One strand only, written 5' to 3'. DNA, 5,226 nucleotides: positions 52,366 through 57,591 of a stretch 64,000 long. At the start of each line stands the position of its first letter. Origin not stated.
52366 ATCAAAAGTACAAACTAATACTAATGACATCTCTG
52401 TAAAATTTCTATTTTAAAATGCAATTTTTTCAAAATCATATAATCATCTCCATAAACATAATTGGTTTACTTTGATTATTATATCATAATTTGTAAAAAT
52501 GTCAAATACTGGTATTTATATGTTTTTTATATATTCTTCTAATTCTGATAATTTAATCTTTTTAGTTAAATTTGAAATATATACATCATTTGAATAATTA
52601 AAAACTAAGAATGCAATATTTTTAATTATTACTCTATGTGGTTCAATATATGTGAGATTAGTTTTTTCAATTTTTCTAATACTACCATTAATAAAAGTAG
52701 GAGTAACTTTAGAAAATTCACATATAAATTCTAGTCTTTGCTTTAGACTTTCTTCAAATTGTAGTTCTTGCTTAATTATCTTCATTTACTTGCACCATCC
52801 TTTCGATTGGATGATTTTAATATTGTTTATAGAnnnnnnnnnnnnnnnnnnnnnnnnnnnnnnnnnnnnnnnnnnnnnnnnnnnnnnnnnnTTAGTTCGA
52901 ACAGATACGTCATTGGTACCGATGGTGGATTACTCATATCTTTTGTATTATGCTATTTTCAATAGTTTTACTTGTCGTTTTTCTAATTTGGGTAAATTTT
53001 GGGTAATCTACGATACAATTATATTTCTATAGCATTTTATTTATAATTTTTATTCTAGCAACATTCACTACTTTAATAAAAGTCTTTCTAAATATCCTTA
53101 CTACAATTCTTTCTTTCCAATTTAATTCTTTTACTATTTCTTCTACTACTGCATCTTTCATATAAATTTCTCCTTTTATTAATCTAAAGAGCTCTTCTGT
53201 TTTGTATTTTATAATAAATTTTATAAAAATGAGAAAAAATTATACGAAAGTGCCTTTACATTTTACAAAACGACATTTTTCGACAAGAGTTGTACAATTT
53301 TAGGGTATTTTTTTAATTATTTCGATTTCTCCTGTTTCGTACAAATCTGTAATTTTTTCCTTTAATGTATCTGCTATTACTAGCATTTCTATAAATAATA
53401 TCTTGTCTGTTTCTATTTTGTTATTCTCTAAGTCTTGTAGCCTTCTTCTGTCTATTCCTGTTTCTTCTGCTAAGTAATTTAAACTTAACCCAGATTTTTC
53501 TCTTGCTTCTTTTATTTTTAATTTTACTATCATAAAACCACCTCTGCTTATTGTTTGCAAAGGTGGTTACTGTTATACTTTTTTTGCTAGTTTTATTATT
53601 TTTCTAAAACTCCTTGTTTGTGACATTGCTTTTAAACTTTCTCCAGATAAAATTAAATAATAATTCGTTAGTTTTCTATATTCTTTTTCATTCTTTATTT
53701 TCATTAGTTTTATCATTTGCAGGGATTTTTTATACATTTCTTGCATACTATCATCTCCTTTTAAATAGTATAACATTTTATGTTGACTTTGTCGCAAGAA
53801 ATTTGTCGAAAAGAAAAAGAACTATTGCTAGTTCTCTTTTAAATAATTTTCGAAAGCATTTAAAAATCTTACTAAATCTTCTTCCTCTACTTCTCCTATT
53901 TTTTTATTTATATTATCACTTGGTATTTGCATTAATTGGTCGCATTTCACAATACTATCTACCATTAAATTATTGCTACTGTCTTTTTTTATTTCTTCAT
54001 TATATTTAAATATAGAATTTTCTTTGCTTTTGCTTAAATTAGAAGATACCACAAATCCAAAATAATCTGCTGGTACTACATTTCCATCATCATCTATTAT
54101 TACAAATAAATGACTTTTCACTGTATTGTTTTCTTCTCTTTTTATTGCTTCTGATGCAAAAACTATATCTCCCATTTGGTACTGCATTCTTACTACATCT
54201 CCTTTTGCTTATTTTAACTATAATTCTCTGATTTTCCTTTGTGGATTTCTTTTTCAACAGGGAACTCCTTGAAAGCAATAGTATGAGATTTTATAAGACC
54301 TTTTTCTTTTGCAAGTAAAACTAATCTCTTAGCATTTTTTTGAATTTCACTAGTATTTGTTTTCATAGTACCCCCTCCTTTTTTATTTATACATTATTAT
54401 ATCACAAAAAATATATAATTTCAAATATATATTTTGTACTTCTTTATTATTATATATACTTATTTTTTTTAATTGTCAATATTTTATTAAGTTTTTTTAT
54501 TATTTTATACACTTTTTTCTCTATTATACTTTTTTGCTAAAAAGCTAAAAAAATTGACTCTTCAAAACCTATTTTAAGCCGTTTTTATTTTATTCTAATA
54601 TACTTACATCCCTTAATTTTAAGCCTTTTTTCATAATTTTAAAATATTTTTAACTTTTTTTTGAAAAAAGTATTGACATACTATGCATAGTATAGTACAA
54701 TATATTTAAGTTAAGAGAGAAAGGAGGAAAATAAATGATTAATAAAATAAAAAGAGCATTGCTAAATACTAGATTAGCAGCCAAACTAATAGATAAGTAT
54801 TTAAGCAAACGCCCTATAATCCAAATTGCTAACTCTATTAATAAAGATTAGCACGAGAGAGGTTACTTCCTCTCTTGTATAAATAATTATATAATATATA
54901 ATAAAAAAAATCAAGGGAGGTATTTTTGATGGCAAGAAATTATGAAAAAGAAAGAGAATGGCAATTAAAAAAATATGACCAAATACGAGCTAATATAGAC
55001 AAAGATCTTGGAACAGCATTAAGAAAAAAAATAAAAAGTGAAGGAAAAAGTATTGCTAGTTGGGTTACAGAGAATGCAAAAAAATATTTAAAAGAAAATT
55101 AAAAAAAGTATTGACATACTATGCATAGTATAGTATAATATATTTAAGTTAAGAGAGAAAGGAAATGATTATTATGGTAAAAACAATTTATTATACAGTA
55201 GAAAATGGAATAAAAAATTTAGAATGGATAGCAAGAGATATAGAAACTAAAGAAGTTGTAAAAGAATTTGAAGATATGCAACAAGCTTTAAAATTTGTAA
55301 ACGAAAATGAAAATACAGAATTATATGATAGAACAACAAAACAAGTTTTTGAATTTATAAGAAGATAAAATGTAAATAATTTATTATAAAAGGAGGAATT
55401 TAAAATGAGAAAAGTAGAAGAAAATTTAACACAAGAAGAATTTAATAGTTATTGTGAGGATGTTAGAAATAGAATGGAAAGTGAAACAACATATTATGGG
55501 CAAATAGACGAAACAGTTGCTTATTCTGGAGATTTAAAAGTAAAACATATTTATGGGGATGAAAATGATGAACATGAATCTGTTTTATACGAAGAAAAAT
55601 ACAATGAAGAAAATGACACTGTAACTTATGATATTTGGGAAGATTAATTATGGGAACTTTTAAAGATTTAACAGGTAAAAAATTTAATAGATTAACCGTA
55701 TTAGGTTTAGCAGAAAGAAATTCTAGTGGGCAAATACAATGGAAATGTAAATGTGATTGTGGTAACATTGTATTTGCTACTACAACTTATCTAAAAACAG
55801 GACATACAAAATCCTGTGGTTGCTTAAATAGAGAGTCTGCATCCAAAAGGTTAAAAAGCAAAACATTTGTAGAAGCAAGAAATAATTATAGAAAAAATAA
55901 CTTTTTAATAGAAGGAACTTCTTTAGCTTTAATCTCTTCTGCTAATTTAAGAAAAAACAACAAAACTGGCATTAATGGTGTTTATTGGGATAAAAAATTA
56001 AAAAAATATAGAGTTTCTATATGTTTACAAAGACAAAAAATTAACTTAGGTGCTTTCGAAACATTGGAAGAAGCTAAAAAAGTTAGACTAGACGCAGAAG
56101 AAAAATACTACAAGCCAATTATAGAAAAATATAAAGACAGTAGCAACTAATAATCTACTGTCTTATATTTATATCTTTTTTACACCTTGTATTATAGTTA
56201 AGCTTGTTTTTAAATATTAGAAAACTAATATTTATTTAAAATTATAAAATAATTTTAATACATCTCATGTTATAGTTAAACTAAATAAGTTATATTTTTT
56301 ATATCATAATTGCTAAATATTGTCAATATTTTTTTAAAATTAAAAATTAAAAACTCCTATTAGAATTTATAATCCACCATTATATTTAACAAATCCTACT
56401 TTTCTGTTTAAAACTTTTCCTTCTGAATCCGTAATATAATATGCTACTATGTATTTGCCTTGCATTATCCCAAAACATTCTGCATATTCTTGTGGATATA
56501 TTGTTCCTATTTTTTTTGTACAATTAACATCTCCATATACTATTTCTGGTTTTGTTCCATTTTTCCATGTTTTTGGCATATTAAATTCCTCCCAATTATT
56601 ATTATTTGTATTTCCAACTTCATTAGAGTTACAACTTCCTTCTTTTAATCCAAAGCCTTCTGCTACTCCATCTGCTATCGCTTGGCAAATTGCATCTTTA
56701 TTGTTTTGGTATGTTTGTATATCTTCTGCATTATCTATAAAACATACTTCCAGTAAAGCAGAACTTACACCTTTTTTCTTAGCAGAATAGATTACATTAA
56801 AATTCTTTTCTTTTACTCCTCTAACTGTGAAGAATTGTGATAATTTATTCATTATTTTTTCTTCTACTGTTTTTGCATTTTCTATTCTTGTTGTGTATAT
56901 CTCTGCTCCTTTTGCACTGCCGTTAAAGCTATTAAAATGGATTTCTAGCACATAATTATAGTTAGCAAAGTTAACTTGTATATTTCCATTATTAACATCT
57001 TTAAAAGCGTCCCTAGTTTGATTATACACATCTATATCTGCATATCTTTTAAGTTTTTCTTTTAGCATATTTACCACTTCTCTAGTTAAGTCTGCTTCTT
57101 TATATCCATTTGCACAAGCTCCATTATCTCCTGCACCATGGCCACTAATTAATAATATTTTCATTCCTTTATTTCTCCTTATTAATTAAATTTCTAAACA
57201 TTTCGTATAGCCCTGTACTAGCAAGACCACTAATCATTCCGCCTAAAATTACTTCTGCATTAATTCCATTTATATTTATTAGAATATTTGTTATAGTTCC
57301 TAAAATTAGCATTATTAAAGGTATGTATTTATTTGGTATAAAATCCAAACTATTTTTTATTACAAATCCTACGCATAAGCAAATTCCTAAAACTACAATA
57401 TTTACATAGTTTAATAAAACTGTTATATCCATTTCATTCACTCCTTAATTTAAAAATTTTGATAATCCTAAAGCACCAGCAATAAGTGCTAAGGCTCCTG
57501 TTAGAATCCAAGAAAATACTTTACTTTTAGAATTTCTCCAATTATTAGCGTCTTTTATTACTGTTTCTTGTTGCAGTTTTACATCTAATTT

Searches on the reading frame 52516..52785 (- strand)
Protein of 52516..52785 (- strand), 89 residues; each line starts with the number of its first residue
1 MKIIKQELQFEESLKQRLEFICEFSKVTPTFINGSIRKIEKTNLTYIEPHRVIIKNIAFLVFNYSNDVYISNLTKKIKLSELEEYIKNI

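Call 94: search_protein_families(library=pfam, proteins=[window:52516-52785:-], max_evalue=0.001)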
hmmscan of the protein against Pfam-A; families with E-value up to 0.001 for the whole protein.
window:52516-52785:- (89 aa): 0 families

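Call 114: search_protein_families(library=padloc, proteins=[window:52516-52785:-], max_evalue=0.001)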
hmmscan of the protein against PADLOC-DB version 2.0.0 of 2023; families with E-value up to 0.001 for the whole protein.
window:52516-52785:- (89 aa): 0 families

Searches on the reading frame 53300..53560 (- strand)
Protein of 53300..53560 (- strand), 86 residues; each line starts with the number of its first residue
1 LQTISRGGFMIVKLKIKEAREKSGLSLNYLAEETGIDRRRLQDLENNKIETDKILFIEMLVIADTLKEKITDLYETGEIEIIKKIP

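Call 94: search_protein_families(library=pfam, proteins=[window:53300-53560:-], max_evalue=0.001)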
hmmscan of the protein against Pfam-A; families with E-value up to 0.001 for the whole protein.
window:53300-53560:- (86 aa): 5 families
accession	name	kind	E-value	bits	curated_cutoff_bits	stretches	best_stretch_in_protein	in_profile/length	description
PF01381.28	HTH_3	-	9.3e-09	35.6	23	1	16-52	1-37/55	Helix-turn-helix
PF12844.13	HTH_19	-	1.6e-07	31.6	30.2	1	15-68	3-53/64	Helix-turn-helix domain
PF13413.12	HTH_25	-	3.8e-06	27.1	24.6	1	17-50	3-36/62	Helix-turn-helix domain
PF13443.12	HTH_26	-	6.8e-05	23.5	22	1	15-75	1-59/63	Cro/C1-type HTH DNA-binding domain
PF13560.12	HTH_31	-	0.00089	20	27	0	16-48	6-38/64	Helix-turn-helix domain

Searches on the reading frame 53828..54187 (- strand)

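Call 94: search_protein_families(library=pfam, proteins=[window:53828-54187:-], max_evalue=0.001)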
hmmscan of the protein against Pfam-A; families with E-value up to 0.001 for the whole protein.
window:53828-54187:- (119 aa): 1 family
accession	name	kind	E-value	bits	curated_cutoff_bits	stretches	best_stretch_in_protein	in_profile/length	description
PF02452.23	PemK_toxin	-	8.4e-08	32.8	23.1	1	6-112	3-105/109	PemK-like, MazF-like toxin of type II toxin-antitoxin system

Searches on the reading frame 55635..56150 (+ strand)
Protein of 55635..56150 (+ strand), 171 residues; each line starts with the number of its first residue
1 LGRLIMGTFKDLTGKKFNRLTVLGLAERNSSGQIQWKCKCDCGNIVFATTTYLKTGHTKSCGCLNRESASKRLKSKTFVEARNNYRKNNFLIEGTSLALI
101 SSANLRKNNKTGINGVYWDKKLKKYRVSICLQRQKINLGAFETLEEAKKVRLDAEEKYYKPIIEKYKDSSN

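Call 94: search_protein_families(library=pfam, proteins=[window:55635-56150:+], max_evalue=0.001)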
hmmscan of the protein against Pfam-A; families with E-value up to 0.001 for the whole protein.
window:55635-56150:+ (171 aa): 1 family
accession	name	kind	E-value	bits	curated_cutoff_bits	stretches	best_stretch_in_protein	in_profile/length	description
PF00847.26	AP2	-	8.7e-05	23.2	33.3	1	111-149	1-42/54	AP2 domain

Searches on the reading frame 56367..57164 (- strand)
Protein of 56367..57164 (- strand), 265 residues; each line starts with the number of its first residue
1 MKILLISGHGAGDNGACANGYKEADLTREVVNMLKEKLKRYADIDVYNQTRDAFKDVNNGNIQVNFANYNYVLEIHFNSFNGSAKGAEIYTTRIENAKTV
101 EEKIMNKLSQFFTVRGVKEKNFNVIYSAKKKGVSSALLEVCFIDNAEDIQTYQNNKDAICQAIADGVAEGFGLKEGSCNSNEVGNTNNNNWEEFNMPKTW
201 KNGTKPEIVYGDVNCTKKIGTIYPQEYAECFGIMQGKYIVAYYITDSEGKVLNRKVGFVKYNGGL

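Call 94: search_protein_families(library=pfam, proteins=[window:56367-57164:-], max_evalue=0.001)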
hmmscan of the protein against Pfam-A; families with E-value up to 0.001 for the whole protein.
window:56367-57164:- (265 aa): 1 family
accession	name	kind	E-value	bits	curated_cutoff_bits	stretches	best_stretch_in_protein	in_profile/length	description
PF01520.23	Amidase_3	-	6e-27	95.2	27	1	3-168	1-173/174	N-acetylmuramoyl-L-alanine amidase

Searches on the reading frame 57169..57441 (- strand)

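Call 94: search_protein_families(library=pfam, proteins=[window:57169-57441:-], max_evalue=0.001)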
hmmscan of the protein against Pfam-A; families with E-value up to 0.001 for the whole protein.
window:57169-57441:- (90 aa): 2 families
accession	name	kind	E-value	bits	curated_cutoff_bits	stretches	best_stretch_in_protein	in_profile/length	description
PF16079.10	Phage_holin_5_2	-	4.5e-12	46.5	29.2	1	19-84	3-75/76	Phage holin family Hol44, in holin superfamily V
PF06946.16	Phage_holin_5_1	-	4.4e-06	27.4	22.4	1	9-87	7-86/93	Bacteriophage A118-like holin, Hol118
